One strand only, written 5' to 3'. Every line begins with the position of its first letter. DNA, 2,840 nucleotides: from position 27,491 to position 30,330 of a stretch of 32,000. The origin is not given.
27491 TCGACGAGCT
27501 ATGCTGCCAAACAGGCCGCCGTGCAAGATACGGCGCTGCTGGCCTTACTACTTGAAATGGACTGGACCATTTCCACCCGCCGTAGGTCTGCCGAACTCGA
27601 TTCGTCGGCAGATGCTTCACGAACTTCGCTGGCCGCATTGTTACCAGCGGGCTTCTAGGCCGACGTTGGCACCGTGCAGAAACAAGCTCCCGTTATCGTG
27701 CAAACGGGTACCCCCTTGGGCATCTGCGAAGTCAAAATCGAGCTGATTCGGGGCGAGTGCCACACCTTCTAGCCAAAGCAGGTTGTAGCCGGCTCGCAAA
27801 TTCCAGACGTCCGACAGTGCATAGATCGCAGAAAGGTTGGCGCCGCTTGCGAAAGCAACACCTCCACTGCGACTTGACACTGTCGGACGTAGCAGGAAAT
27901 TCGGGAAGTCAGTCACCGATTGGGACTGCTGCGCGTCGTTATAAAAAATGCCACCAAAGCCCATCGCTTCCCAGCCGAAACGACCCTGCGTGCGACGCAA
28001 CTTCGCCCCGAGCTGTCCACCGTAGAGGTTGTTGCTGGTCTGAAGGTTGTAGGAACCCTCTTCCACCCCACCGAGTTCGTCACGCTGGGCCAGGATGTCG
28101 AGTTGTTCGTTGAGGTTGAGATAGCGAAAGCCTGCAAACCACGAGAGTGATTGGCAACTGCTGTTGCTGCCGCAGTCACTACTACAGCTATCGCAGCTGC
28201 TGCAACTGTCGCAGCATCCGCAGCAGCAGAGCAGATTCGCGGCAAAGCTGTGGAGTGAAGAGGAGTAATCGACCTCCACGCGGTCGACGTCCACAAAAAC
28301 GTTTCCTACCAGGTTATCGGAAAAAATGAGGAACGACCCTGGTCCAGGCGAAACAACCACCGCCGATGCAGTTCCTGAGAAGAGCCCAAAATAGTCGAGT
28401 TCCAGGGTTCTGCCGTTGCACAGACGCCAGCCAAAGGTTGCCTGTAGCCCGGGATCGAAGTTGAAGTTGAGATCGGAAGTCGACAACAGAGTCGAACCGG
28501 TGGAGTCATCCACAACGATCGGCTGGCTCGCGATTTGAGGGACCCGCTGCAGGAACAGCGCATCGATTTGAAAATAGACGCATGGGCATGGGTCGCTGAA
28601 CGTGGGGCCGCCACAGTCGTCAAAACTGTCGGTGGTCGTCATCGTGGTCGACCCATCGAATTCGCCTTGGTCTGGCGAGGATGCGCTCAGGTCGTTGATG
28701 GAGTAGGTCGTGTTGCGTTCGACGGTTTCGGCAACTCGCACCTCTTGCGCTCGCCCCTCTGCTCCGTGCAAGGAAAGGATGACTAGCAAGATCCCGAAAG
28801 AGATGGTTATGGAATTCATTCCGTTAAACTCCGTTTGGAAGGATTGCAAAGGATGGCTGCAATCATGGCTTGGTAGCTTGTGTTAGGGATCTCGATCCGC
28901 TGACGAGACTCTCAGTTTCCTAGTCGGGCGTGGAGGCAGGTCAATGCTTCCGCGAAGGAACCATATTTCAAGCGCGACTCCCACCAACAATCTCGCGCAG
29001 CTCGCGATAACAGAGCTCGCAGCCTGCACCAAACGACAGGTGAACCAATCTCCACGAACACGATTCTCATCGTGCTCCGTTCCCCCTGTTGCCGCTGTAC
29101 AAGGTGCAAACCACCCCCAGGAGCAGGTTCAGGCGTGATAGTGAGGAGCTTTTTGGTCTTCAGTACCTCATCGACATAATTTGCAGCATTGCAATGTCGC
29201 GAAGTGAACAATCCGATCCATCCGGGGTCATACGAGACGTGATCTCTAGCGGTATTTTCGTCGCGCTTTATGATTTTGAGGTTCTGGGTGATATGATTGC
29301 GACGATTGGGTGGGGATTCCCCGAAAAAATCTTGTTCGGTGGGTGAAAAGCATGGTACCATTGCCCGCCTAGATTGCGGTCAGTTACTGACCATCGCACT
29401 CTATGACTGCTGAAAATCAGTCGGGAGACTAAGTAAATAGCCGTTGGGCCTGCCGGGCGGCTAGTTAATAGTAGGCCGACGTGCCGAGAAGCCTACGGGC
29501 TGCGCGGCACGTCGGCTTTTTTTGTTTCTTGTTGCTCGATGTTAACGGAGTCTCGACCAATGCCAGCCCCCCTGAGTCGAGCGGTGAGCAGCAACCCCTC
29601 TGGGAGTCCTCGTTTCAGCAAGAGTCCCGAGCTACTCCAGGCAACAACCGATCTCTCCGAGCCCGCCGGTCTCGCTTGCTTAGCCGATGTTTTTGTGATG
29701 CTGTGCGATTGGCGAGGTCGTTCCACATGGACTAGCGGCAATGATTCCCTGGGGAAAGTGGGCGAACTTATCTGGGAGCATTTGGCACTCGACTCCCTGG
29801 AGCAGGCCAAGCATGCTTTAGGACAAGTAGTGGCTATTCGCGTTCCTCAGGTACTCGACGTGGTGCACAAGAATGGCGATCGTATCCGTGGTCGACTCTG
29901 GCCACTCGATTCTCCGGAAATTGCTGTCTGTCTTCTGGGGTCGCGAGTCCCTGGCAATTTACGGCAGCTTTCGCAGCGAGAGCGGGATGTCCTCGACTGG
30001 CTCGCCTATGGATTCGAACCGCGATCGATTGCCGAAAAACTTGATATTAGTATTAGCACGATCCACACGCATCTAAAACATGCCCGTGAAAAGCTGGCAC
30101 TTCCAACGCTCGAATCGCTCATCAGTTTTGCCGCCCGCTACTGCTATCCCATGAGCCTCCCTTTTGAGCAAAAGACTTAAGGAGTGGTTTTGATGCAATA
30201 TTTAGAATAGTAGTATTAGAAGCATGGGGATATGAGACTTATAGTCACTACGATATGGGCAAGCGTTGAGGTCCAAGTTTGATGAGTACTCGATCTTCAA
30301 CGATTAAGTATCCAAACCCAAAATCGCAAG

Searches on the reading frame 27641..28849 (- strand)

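Call 8: search_protein_families(library=pfam, proteins=[window:27641-28849:-], max_evalue=0.01)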
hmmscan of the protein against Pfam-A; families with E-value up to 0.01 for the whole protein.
window:27641-28849:- (402 aa): 1 family
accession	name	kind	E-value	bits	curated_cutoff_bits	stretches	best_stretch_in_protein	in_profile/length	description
PF07585.17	BBP7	-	2e-13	50.7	26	1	115-402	37-350/350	Putative beta barrel porin-7 (BBP7)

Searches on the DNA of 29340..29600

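Call 7: search_rna_families(source=window, start=29340, end=29600, threshold=evalue, max_evalue=10, show_alignments=3)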
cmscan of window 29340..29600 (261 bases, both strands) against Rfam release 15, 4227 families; matches with E-value up to 10: 1.
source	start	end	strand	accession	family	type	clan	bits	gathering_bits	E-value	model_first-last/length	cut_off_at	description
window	29464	29527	+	RF03771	mir-341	Gene; miRNA;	-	19.1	90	0.12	1-96/96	no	mir-341 microRNA precursor family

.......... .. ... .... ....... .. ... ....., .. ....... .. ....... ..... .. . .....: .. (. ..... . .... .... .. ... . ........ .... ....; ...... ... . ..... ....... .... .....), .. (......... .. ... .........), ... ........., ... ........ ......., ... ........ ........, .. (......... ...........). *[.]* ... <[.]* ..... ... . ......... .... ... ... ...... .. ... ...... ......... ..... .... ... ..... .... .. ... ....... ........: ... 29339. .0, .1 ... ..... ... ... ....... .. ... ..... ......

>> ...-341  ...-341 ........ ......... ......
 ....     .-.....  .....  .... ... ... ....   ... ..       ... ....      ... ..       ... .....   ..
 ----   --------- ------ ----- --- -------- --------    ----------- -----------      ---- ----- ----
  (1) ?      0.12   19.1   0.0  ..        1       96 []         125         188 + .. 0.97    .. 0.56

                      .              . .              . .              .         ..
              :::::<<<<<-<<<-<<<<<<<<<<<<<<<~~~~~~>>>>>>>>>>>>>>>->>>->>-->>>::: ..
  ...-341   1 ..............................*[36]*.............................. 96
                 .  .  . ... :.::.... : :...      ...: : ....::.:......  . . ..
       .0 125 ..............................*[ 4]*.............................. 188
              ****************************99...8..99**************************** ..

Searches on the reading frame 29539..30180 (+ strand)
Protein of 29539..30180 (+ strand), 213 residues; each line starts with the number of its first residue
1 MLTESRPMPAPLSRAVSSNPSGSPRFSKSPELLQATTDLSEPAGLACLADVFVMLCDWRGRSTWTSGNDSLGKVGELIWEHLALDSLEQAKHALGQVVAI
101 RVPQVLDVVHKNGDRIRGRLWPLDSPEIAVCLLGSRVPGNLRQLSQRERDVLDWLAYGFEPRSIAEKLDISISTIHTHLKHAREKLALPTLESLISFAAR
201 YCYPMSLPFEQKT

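Call 8: search_protein_families(library=pfam, proteins=[window:29539-30180:+], max_evalue=0.01)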
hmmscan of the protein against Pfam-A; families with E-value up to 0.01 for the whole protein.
window:29539-30180:+ (213 aa): 5 families
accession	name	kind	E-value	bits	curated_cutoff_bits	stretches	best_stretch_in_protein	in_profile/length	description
PF00196.25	GerE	-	3.7e-13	49.3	23.5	1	143-198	2-57/57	Bacterial regulatory proteins, luxR family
PF08281.18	Sigma70_r4_2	-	2.5e-07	30.7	25.7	1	141-186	8-54/54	Sigma-70, region 4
PF04545.22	Sigma70_r4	-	1.2e-05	25.1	24.1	1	141-186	2-48/50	Sigma-70, region 4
PF04967.18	HTH_10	-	0.00058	20.1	23.1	1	162-187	27-52/53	HTH DNA binding domain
PF13412.12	HTH_24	-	0.0097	15.9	21.9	0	162-181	21-40/48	Winged helix-turn-helix DNA-binding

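Call 16: find_homologous_proteins(query=window:29560-30177:+)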
Query seq(206 aa) (206 aa): 65 proteins with E <= 0.001 among 294 candidates.
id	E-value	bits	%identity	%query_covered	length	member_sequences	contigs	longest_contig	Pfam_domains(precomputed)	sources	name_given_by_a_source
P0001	3.9e-133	459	100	100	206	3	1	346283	PF00196.26,PF04545.23,PF08281.19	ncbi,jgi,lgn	-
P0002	1.1e-108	380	81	100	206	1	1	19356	PF00196.26,PF08281.19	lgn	-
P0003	1.8e-105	369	80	100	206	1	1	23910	PF00196.26,PF08281.19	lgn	-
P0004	2.9e-79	283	65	98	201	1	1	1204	PF00196.26,PF08281.19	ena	-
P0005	1.8e-78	281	68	87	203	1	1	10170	PF00196.26,PF08281.19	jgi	jgi:DNA-binding CsgD family transcriptional regulator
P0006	4.7e-76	273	64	98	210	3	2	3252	PF00196.26,PF04545.23,PF08281.19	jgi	jgi:DNA-binding CsgD family transcriptional regulator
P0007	1.3e-75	272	62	100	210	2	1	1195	PF00196.26,PF08281.19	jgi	jgi:DNA-binding CsgD family transcriptional regulator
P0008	1.4e-72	262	69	81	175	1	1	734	PF13936.13,PF00196.26,PF08281.19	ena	-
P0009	2.8e-72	261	69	81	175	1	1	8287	PF00196.26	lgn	-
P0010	4.0e-71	257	69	81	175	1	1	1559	PF00196.26,PF04545.23,PF08281.19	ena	-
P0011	8.2e-71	256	66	81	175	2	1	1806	PF00196.26,PF04545.23,PF08281.19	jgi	jgi:DNA-binding CsgD family transcriptional regulator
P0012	7.7e-70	253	68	80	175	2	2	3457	PF00196.26,PF04545.23,PF08281.19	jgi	jgi:DNA-binding CsgD family transcriptional regulator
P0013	2.7e-68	248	69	77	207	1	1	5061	PF00196.26,PF08281.19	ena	-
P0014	2.6e-67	244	65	79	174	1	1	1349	PF13936.13,PF00196.26,PF08281.19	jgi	jgi:DNA-binding CsgD family transcriptional regulator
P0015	3.9e-66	241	65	82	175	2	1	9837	PF13384.13,PF00196.26,PF04545.23,PF08281.19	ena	-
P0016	7.3e-64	233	62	81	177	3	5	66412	PF00196.26,PF04545.23,PF08281.19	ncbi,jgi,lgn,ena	jgi:DNA-binding CsgD family transcriptional regulator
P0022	1.6e-56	209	57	78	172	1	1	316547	PF00196.26,PF04545.23,PF08281.19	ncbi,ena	-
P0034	3.7e-53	198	54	80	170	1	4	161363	PF00196.26,PF04545.23,PF08281.19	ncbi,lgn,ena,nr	ncbi:MAG: LuxR family transcriptional regulator [Planctomycetota bacterium]|nr:MAG: LuxR family tran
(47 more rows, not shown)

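Call 17: find_encoding_contigs(protein=P0001, flank=10000, max_places=3)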
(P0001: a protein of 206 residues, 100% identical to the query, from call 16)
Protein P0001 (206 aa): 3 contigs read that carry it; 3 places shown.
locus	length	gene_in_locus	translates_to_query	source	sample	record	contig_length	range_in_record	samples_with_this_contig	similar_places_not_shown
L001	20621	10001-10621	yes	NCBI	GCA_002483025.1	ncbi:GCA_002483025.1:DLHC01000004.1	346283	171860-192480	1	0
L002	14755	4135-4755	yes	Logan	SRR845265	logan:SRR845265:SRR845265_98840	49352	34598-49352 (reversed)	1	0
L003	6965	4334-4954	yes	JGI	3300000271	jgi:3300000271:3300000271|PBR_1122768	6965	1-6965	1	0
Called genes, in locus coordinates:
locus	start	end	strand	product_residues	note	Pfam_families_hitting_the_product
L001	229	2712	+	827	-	PF00122:E1-E2_ATPase, PF00702:Hydrolase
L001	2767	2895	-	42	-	-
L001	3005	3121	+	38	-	-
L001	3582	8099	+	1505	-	PF11999:Ice_binding, PF01839:FG-GAP (faint), PF17802:SpaA (weak), PF13517:FG-GAP_3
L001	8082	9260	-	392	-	-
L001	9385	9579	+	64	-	-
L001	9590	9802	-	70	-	-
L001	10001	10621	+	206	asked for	PF00196:GerE, PF04545:Sigma70_r4 (faint), PF08281:Sigma70_r4_2 (weak)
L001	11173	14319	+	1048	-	PF23500:DUF7133, PF13646:HEAT_2, PF00034:Cytochrom_C (faint)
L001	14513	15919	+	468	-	PF02534:T4SS-DNA_transf, PF10412:TrwB_AAD_bind, PF12696:TraG-D_C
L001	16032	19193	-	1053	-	-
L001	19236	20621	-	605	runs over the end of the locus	-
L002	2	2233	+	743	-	?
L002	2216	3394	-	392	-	-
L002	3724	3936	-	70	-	-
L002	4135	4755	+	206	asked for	PF00196:GerE, PF04545:Sigma70_r4 (faint), PF08281:Sigma70_r4_2 (weak)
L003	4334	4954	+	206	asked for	PF00196:GerE, PF04545:Sigma70_r4 (faint), PF08281:Sigma70_r4_2 (weak)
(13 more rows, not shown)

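Call 18: find_encoding_contigs(protein=P0002, flank=10000, max_places=2)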
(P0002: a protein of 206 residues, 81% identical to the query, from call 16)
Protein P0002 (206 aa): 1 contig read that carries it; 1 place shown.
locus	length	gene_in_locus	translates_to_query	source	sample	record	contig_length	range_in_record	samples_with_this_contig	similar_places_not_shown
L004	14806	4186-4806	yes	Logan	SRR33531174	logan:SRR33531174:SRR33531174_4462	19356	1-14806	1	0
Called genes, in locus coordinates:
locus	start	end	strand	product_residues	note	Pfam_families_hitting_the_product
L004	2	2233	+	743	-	?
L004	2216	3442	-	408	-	PF07585:BBP7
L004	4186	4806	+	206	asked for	PF00196:GerE, PF08281:Sigma70_r4_2 (weak)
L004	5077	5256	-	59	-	PF01679:Pmp3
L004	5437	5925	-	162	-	PF10057:MpsC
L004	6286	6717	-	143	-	PF00072:Response_reg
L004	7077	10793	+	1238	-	PF01339:CheB_methylest, PF03705:CheR_N, PF01739:CheR, PF13596:PAS_10, PF00989:PAS, PF13188:PAS_8, PF13426:PAS_9, PF07730:HisKA_3, +4 more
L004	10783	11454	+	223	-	PF00072:Response_reg, PF00196:GerE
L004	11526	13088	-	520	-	PF10591:SPARC_Ca_bdg (faint), PF23564:EF-hand_FSTL1 (faint), PF00036:EF-hand_1 (faint), PF13405:EF-hand_6 (faint), PF13499:EF-hand_7 (faint), PF13202:EF-hand_5 (faint), PF13833:EF-hand_8 (faint)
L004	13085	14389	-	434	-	PF07394:DUF1501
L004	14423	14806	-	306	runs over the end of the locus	PF07596:SBP_bac_10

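Call 19: find_encoding_contigs(protein=P0003, flank=10000, max_places=2)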
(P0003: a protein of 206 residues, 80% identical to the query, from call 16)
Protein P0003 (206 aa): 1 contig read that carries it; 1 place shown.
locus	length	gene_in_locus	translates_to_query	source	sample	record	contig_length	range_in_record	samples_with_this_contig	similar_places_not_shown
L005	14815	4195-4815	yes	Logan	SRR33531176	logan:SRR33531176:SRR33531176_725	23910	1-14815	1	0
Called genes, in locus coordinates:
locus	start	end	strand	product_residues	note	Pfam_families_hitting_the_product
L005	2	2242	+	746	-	?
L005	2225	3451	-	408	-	PF07585:BBP7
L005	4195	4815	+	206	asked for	PF00196:GerE, PF08281:Sigma70_r4_2 (weak)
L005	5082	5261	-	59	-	PF01679:Pmp3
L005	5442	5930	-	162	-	PF10057:MpsC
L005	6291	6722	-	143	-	PF00072:Response_reg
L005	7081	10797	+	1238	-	PF01339:CheB_methylest, PF03705:CheR_N, PF01739:CheR, PF13596:PAS_10, PF00989:PAS, PF13188:PAS_8, PF13426:PAS_9, PF07730:HisKA_3, +4 more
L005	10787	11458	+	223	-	PF00072:Response_reg, PF00196:GerE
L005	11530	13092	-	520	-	PF10591:SPARC_Ca_bdg (faint), PF00036:EF-hand_1 (faint), PF13405:EF-hand_6 (faint), PF13499:EF-hand_7 (faint), PF13202:EF-hand_5 (faint), PF13833:EF-hand_8 (faint)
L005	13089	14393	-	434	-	PF07394:DUF1501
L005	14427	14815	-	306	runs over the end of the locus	PF07596:SBP_bac_10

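Call 22: find_encoding_contigs(protein=P0005, flank=5000, max_places=1)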
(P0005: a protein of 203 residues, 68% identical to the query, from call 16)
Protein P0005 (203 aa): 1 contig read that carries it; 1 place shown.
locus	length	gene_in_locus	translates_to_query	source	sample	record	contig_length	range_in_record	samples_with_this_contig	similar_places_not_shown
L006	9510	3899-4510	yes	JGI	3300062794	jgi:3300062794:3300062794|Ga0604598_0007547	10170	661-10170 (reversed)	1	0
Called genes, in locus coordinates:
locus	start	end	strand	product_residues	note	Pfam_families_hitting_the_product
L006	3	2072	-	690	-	?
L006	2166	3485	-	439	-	PF07585:BBP7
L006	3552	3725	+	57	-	-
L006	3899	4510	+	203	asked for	PF08281:Sigma70_r4_2 (weak), PF00196:GerE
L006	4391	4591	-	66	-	-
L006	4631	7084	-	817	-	PF00884:Sulfatase, PF16347:SGSH_C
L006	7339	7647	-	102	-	-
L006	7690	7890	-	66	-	PF00313:CSD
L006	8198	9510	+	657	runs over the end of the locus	?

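Call 23: find_encoding_contigs(protein=P0016, flank=5000, max_places=2)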
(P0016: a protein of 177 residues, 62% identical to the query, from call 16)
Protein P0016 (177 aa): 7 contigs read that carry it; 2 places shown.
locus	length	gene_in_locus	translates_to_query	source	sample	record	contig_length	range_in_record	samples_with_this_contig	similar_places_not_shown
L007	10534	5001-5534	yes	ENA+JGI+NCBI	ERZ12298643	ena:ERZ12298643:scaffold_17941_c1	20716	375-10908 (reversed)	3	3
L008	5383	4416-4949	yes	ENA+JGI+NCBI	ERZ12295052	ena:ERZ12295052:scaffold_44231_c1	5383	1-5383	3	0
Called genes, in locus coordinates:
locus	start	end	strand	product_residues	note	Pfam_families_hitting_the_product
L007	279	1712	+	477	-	-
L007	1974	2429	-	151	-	PF02310:B12-binding (weak), PF00072:Response_reg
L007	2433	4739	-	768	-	PF00072:Response_reg, PF08447:PAS_3, PF00989:PAS, PF08448:PAS_4, PF13426:PAS_9, PF00512:HisKA, PF02518:HATPase_c, PF00072:Response_reg, +1 more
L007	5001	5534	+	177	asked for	PF08281:Sigma70_r4_2, PF04545:Sigma70_r4 (weak), PF00196:GerE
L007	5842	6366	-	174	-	PF00571:CBS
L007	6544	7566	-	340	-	PF02775:TPP_enzyme_C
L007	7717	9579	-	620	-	PF01558:POR, PF01855:POR_N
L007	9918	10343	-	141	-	PF00571:CBS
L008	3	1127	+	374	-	?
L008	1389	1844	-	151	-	PF02310:B12-binding (weak), PF00072:Response_reg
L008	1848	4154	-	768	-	PF00072:Response_reg, PF08447:PAS_3, PF00989:PAS, PF08448:PAS_4, PF13426:PAS_9, PF00512:HisKA, PF02518:HATPase_c, PF00072:Response_reg, +1 more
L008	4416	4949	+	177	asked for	PF08281:Sigma70_r4_2, PF04545:Sigma70_r4 (weak), PF00196:GerE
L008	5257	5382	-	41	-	?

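Call 24: find_encoding_contigs(protein=P0022, flank=5000, max_places=1)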
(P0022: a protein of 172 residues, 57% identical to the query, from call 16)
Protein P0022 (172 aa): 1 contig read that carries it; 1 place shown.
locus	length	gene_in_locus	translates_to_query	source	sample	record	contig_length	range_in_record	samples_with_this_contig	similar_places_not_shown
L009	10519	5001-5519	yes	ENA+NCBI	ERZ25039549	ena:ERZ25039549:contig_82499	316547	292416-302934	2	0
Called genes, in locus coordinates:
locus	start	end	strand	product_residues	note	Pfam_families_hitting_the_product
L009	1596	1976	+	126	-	-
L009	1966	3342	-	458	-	PF02321:OEP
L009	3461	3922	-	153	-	-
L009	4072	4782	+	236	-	-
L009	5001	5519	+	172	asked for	PF08281:Sigma70_r4_2, PF00196:GerE, PF04545:Sigma70_r4 (faint)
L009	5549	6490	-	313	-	PF00294:PfkB, PF08543:Phos_pyr_kin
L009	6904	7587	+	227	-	PF09348:DUF1990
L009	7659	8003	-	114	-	-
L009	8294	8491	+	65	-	PF00313:CSD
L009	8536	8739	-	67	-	-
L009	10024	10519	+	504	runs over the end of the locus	-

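Call 25: find_encoding_contigs(protein=P0034, flank=5000, max_places=1)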
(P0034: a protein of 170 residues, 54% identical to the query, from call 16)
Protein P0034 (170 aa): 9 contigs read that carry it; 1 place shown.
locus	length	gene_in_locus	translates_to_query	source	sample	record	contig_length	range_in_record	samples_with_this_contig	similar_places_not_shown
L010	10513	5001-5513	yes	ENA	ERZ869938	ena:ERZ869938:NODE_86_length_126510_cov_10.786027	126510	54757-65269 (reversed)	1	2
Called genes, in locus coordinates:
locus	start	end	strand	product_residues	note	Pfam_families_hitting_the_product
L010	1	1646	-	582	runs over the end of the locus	PF07969:Amidohydro_3, PF01979:Amidohydro_1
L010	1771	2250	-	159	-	PF06983:3-dmu-9_3-mt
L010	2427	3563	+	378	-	PF24981:Beta-prop_ATRN-LZTR1, PF01344:Kelch_1 (weak), PF24681:Kelch_KLHDC2_KLHL20_DRC7, PF13964:Beta-prop_Calicin, PF13415:Beta-prop_FBX42, PF13418:Beta-prop_TYW4 (weak), PF25210:Kelch_FKB95, PF01344:Kelch_1, +3 more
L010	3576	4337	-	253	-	PF04471:Mrr_cat, PF13156:Mrr_cat_2, PF22722:NA-iREase1 (weak)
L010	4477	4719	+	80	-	-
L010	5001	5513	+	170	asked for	PF08281:Sigma70_r4_2, PF00196:GerE, PF04545:Sigma70_r4 (faint)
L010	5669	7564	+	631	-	PF02369:Big_1 (faint), PF00775:Dioxygenase_C (faint), PF10670:DUF4198 (faint), PF13620:CarboxypepD_reg, PF15976:CooC_C (faint), PF13620:CarboxypepD_reg, PF13715:CarbopepD_reg_2 (weak), PF25020:TTR_TEN1-4 (weak), +1 more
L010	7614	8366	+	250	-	PF14067:LssY_C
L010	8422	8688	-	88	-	PF11746:DUF3303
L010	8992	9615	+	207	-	PF00440:TetR_N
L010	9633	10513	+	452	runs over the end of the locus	PF25917:BSH_RND (weak), PF25973:BSH_CzcB (weak), PF25881:HH_YBHG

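Call 61: search_protein_families(library=pfam, alignment_id=A6, max_evalue=0.001)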
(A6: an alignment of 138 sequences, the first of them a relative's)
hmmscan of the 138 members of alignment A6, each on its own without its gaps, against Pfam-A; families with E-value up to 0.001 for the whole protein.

A. member 1, L004:4186-4803:+ (206 aa): 3 families
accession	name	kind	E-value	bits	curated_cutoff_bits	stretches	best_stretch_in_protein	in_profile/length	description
PF00196.25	GerE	-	7.4e-14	51.6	23.5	1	135-191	1-57/57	Bacterial regulatory proteins, luxR family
PF08281.18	Sigma70_r4_2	-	4.9e-07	29.7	25.7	1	134-179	8-54/54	Sigma-70, region 4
PF04545.22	Sigma70_r4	-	6.3e-05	22.8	24.1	1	134-179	2-48/50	Sigma-70, region 4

B. families by the number of members that match (of 138 scanned): 108 families (the first 25 are shown)
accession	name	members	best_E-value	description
PF10057.14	MpsC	37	2.4e-25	Na+-translocating membrane potential-generating system (MpsC)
PF00072.30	Response_reg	7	4.8e-51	Response regulator receiver domain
PF04055.27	Radical_SAM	6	9.4e-26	Radical SAM superfamily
PF05532.17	CsbD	6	1e-15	CsbD-like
PF08281.18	Sigma70_r4_2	5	4.7e-09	Sigma-70, region 4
PF11999.13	Ice_binding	4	2.2e-66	Ice-binding-like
PF07043.18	DUF1328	4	6e-09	Protein of unknown function (DUF1328)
PF17802.7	SpaA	3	5.2e-48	Prealbumin-like fold domain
PF00487.30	FA_desaturase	3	8.2e-36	Fatty acid desaturase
PF02518.31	HATPase_c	3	9.2e-28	Histidine kinase-, DNA gyrase B-, and HSP90-like ATPase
PF13692.12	Glyco_trans_1_4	3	1.8e-19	Glycosyl transferases group 1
PF04972.22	BON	3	3.7e-19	BON domain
PF00534.26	Glycos_transf_1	3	4.5e-18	Glycosyl transferases group 1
PF00512.31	HisKA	3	9.9e-18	His Kinase A (phospho-acceptor) domain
PF00196.25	GerE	3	1.4e-15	Bacterial regulatory proteins, luxR family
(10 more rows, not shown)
